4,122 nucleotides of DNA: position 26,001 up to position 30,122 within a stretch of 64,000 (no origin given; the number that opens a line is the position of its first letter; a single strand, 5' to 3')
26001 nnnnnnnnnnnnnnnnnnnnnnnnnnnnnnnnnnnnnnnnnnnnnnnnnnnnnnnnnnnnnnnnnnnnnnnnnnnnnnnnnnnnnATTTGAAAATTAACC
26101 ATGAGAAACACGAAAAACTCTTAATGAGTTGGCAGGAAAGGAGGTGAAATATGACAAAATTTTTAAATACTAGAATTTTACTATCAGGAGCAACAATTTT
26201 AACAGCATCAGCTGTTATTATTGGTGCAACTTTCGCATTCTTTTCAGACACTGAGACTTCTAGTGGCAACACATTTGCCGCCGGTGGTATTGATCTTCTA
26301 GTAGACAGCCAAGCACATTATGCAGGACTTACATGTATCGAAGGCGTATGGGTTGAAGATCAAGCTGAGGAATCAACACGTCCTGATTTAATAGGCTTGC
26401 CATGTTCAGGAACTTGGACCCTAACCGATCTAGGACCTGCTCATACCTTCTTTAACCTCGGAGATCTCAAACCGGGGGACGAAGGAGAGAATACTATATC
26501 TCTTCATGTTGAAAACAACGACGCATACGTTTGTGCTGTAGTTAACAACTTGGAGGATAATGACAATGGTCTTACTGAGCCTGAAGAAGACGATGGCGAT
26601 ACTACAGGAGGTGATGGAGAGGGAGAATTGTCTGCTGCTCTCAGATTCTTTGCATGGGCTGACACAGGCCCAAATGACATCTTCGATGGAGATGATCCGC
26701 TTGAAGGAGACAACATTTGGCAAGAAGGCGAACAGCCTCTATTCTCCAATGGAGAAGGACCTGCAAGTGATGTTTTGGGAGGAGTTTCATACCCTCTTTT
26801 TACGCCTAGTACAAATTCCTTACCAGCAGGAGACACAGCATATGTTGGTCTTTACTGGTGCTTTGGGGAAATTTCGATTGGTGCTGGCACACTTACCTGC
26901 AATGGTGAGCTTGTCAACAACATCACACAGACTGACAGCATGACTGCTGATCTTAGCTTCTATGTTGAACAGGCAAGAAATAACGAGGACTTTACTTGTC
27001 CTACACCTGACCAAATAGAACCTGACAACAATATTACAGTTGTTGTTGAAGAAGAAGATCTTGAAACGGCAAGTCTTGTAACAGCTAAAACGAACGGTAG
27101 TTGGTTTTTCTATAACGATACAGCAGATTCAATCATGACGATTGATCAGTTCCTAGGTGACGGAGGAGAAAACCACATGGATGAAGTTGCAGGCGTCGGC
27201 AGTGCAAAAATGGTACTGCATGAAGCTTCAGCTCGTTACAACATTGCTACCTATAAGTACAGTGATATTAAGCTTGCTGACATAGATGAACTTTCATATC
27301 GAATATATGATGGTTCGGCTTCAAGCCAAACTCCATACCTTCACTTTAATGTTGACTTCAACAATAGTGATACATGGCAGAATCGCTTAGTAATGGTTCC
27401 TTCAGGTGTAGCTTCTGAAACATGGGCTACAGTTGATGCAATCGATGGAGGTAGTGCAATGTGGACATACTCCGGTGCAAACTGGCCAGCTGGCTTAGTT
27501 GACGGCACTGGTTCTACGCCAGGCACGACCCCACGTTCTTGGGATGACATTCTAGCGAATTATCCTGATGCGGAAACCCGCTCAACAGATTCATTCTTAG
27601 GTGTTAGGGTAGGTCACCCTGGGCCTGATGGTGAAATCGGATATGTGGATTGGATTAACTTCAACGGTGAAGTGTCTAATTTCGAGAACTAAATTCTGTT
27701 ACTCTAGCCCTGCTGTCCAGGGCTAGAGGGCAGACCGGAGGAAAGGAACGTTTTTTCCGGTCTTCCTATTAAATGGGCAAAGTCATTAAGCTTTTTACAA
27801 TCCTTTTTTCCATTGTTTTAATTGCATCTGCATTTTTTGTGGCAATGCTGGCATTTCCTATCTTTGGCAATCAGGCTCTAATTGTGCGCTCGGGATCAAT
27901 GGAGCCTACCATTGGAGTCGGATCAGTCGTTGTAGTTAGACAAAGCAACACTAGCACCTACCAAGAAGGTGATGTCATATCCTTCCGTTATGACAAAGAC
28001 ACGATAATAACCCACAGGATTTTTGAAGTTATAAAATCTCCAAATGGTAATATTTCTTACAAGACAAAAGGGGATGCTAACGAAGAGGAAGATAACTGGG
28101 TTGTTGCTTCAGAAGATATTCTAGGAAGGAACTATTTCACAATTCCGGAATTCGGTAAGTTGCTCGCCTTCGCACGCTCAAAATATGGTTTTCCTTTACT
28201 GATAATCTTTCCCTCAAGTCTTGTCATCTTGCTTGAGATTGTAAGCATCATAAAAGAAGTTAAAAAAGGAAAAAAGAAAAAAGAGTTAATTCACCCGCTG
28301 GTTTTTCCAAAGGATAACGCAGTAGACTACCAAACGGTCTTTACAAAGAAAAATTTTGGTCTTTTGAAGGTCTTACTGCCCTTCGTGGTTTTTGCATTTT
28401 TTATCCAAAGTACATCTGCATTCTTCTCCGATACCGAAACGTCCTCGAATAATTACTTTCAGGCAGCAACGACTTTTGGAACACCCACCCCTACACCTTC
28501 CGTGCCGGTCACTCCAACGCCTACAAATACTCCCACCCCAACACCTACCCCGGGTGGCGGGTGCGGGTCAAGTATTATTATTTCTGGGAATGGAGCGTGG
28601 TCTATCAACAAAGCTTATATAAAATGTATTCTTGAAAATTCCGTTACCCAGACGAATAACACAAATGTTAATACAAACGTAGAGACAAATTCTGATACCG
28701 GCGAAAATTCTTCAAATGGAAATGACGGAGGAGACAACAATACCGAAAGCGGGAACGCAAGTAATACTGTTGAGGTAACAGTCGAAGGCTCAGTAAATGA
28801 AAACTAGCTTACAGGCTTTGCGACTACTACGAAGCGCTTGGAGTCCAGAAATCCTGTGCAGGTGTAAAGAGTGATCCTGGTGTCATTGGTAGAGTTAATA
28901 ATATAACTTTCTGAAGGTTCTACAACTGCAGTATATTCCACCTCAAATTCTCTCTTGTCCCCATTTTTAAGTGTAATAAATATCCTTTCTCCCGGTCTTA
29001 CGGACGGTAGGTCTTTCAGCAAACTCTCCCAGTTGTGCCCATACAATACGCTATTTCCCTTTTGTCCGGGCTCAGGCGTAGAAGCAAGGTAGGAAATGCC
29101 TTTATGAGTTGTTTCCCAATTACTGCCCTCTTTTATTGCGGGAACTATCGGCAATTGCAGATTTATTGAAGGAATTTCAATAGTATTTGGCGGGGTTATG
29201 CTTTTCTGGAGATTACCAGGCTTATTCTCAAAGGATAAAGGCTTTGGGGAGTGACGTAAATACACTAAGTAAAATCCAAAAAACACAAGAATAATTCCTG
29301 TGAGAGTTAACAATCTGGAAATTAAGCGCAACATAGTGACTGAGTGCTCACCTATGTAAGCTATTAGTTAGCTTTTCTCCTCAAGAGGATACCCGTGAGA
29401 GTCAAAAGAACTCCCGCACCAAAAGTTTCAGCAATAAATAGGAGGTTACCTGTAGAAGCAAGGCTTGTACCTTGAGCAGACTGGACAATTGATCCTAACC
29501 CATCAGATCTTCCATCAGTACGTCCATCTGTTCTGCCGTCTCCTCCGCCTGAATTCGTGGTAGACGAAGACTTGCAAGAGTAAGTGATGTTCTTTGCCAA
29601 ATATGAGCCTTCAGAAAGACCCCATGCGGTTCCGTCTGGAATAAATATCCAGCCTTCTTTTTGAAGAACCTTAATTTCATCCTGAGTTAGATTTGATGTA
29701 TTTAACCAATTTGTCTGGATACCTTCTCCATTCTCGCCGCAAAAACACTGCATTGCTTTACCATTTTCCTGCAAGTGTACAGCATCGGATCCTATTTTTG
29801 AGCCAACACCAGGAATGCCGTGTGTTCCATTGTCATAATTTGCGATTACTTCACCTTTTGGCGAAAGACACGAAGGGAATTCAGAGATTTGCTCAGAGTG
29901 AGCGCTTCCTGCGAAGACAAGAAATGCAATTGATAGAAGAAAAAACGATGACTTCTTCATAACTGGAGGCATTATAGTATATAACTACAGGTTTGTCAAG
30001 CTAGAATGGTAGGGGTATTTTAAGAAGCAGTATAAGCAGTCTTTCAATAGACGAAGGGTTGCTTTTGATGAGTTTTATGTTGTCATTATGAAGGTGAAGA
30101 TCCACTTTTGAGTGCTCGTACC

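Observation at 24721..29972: SipW / TasA-like / sortase cell-surface module in a reduced-genome (CPR-like) bacterium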

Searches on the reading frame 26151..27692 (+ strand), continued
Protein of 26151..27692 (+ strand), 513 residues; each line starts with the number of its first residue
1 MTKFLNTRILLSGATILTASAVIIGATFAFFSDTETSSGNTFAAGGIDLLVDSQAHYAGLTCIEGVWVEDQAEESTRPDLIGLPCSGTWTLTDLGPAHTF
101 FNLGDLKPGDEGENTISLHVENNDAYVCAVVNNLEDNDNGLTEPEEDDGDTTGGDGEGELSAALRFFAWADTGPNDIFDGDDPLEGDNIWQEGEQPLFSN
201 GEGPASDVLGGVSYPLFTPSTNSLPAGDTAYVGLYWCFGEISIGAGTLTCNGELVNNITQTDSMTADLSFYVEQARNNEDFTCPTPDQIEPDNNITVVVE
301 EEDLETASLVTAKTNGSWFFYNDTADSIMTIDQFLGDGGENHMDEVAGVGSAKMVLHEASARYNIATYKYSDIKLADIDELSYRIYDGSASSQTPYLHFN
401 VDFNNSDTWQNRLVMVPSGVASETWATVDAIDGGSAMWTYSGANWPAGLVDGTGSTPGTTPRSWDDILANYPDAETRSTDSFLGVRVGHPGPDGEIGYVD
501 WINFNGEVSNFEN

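Call 67: search_solved_structures(query=A1, max_evalue=10, show_alignments=2)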
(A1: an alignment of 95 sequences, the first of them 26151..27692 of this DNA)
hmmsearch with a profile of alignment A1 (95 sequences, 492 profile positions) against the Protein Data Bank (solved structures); distinct sequences matched with E-value up to 10: 0.

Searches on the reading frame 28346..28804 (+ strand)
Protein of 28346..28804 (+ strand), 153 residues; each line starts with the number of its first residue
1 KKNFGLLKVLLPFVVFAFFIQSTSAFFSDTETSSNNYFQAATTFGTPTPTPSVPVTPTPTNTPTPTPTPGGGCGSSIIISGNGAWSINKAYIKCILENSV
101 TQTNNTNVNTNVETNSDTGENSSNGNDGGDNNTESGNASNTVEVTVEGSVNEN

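Call 77: search_protein_representatives(protein=window:28346-28804:+)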
Query: 153 residues. Proteins with E-value up to 0.001 (for the whole library): 352; up to 1e-10: 38; up to 1e-30: 0. The best 150 are listed.
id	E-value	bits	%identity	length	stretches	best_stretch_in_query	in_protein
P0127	5.2e-28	113.9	52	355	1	1-153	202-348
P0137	1.2e-24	103.0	52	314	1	1-152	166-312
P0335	1.4e-16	76.9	37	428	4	75-150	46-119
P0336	7.5e-16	74.5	35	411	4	75-150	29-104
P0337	5.2e-15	71.8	39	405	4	70-150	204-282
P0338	6.1e-15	71.5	38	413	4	73-153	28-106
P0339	6.3e-15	71.5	36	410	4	75-153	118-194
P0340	1.9e-14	69.9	40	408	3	72-153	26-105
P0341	4.0e-14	68.9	42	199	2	64-153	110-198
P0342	1.0e-13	67.5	45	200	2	68-153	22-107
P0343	1.4e-13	67.1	42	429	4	69-145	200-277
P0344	2.6e-13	66.3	35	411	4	75-152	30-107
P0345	3.2e-13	65.9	44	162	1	13-151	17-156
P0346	4.0e-13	65.6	38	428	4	73-149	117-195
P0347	4.4e-13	65.5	50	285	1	45-153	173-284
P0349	5.8e-13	65.1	41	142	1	8-134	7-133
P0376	2.3e-10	56.7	57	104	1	76-151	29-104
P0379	2.9e-10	56.4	40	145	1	5-153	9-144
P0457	2.8e-07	46.7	45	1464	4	41-149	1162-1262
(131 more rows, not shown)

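Call 79: search_protein_families(library=pfam, proteins=[P0335, P0342, P0336, P0345, P0349, P0341, P0457], max_evalue=0.01)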
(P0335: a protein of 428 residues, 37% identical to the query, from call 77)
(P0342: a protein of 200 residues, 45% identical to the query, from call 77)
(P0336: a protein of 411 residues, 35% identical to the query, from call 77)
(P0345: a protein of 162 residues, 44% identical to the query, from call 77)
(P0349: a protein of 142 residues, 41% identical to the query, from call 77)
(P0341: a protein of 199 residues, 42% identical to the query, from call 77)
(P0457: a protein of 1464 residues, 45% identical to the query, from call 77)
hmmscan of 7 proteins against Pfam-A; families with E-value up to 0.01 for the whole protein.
P0335 (428 aa): 0 families

P0342 (200 aa): 0 families

P0336 (411 aa): 0 families

P0345 (162 aa): 0 families

P0349 (142 aa): 0 families

P0341 (199 aa): 0 families

P0457 (1464 aa): 4 families
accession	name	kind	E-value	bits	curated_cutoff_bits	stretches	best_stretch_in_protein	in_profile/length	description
PF00082.27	Peptidase_S8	-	9.8e-123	409.5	21.8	2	690-934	2-288/288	Subtilase family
PF22148.1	Fervidolysin_NPro-like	-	2.2e-26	92.5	21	2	2-67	17-81/81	Fervidolysin N-terminal prodomain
PF18998.6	Flg_new_2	-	2.8e-09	37.3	23.6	1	1197-1271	2-71/73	Divergent InlB B-repeat domain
PF06119.19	NIDO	-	1.8e-08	35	25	1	1021-1073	2-51/186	Nidogen-like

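Call 80: search_protein_families(library=ncbifam, proteins=[P0342, P0335, P0376, P0379, P0345], max_evalue=0.1)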
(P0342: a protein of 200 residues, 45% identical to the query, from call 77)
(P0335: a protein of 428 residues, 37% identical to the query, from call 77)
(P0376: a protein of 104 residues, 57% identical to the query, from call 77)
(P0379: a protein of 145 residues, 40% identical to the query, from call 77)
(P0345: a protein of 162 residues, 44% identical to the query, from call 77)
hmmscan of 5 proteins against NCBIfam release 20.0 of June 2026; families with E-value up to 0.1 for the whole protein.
P0342 (200 aa): 1 family
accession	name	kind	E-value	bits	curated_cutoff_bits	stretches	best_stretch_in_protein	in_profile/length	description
NF038165.1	garvicinKS_B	subfamily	0.046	13.8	35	0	45-68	3-26/31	GatB family leaderless bacteriocin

P0335 (428 aa): 1 family
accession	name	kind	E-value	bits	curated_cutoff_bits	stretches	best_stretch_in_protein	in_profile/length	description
TIGR03210.1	badI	equivalog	0.025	13.9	467.6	0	252-299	32-78/256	2-ketocyclohexanecarboxyl-CoA hydrolase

P0376 (104 aa): 0 families

P0379 (145 aa): 0 families

P0345 (162 aa): 0 families

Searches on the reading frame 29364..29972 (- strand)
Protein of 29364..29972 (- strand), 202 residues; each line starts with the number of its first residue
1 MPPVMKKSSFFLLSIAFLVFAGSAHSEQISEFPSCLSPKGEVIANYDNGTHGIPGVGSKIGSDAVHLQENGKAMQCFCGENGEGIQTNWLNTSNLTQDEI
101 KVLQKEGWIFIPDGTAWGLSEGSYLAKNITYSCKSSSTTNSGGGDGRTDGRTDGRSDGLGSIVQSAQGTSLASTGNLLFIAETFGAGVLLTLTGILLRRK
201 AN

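Call 3: search_protein_families(library=pfam, proteins=[window:29364-29972:-], max_evalue=0.1)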
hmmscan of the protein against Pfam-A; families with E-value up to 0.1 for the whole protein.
window:29364-29972:- (202 aa): 0 families

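Call 4: search_protein_families(library=ncbifam, proteins=[window:29364-29972:-], max_evalue=0.1)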
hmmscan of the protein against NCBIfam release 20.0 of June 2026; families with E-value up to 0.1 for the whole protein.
window:29364-29972:- (202 aa): 0 families

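Call 55: find_homologous_proteins(query=window:29364-29972:-, max_evalue=0.001)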
Query window:29364-29972:- (202 aa): 81 proteins with E <= 0.001 among 653 candidates.
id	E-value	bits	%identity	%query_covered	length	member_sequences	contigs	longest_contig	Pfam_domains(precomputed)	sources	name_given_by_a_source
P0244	6.1e-126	436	100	98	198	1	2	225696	-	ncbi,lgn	-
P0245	1.1e-81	291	69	98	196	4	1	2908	-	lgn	-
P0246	1.5e-81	291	69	98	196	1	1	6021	-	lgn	-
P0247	4.9e-79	283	63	98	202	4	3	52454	-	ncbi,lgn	-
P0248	1.2e-75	272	64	97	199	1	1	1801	-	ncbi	-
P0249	4.7e-74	266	64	92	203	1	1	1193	-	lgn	-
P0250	6.0e-73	263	61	97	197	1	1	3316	-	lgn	-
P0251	4.9e-72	260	63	93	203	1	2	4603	-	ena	-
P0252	1.5e-71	258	58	98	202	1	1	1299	-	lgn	-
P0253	3.5e-70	254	67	85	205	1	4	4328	-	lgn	-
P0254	1.3e-68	249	58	96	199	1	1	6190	-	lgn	-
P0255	9.6e-68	246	56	100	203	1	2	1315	-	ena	-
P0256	6.0e-67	243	60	90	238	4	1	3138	-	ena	-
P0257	5.8e-66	240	59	98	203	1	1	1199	-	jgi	jgi:hypothetical protein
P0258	4.1e-65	237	56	98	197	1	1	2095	-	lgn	-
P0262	1.0e-63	233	59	85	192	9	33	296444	-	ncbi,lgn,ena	-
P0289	1.7e-38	150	42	97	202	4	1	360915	-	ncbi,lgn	-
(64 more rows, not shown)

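Call 56: find_encoding_contigs(protein=P0247, flank=8000, max_places=1)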
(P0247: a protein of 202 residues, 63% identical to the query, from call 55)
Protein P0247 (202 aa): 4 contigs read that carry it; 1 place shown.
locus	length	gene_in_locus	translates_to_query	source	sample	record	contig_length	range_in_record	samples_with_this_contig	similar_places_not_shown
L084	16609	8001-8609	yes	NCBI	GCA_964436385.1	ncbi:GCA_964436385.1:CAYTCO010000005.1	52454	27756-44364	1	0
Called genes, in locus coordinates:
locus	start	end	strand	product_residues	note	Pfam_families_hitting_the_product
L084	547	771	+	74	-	-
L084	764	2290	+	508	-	-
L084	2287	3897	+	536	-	-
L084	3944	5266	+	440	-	PF03447:NAD_binding_3 (faint), PF21135:DRL_cat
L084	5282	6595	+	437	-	PF13204:Apiosidase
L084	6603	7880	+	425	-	-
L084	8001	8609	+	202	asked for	-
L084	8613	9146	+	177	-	PF04203:Sortase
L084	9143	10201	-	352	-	PF10502:Peptidase_S26 (weak)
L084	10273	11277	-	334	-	PF12389:Peptidase_M73 (weak)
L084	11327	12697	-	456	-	-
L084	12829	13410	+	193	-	-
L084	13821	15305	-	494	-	PF09852:DUF2079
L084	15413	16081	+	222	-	PF00486:Trans_reg_C (faint)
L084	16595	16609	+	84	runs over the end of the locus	PF01541:GIY-YIG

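Call 57: find_encoding_contigs(protein=P0262, flank=8000, max_places=1)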
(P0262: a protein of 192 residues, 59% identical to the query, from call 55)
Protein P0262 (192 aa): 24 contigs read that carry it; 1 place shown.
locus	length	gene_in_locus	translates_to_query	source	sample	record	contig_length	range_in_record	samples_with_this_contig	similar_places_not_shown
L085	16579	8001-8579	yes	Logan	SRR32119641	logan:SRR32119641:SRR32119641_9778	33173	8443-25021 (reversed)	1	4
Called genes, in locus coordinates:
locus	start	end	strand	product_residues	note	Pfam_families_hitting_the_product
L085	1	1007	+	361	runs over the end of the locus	PF13439:Glyco_transf_4, PF20706:GT4-conflict, PF00534:Glycos_transf_1, PF13692:Glyco_trans_1_4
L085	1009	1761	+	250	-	PF02585:PIG-L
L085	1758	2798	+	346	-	PF13480:Acetyltransf_6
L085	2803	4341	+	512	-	-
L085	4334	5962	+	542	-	-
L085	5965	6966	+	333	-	-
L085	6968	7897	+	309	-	PF00535:Glycos_transf_2, PF13641:Glyco_tranf_2_3 (weak)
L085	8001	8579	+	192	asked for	-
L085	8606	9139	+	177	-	PF04203:Sortase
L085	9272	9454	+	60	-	PF12728:HTH_17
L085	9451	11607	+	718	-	PF13506:Glyco_transf_21 (faint), PF00535:Glycos_transf_2, PF13641:Glyco_tranf_2_3, PF13632:Glyco_trans_2_3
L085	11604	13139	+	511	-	-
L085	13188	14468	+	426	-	PF01210:NAD_Gly3P_dh_N (faint), PF02558:ApbA (weak), PF03446:NAD_binding_2 (weak), PF03721:UDPG_MGDP_dh_N, PF03807:F420_oxidored (faint), PF00984:UDPG_MGDP_dh, PF03720:UDPG_MGDP_dh_C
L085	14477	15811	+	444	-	PF00535:Glycos_transf_2, PF13641:Glyco_tranf_2_3, PF03142:Chitin_synth_2, PF01644:Chitin_synth_1, PF13632:Glyco_trans_2_3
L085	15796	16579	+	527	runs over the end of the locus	PF01522:Polysacc_deac_1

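Call 58: find_encoding_contigs(protein=P0289, flank=8000, max_places=1)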
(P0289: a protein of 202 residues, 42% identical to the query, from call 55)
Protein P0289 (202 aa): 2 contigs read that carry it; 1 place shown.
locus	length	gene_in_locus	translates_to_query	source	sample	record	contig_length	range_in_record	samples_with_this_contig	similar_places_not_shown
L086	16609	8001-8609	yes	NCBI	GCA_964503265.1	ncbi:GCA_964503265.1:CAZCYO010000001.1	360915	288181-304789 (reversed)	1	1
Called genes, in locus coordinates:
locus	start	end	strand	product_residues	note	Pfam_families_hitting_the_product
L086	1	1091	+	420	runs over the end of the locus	PF01041:DegT_DnrJ_EryC1, PF00155:Aminotran_1_2, PF00266:Aminotran_5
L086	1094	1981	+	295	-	PF00535:Glycos_transf_2, PF13641:Glyco_tranf_2_3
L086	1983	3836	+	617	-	PF01522:Polysacc_deac_1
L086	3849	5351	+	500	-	-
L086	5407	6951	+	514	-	-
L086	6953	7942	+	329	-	-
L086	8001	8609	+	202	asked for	-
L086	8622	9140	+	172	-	PF04203:Sortase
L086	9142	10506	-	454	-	-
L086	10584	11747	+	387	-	-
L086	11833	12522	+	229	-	PF06144:DNA_pol3_delta (faint), PF21694:DNA_pol3_delta_C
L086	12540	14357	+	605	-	PF02878:PGM_PMM_I, PF02879:PGM_PMM_II, PF02880:PGM_PMM_III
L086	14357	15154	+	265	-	PF00459:Inositol_P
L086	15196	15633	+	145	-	PF01050:MannoseP_isomer (weak)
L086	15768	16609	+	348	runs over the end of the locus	PF01380:SIS (weak), PF10432:bact-PGI_C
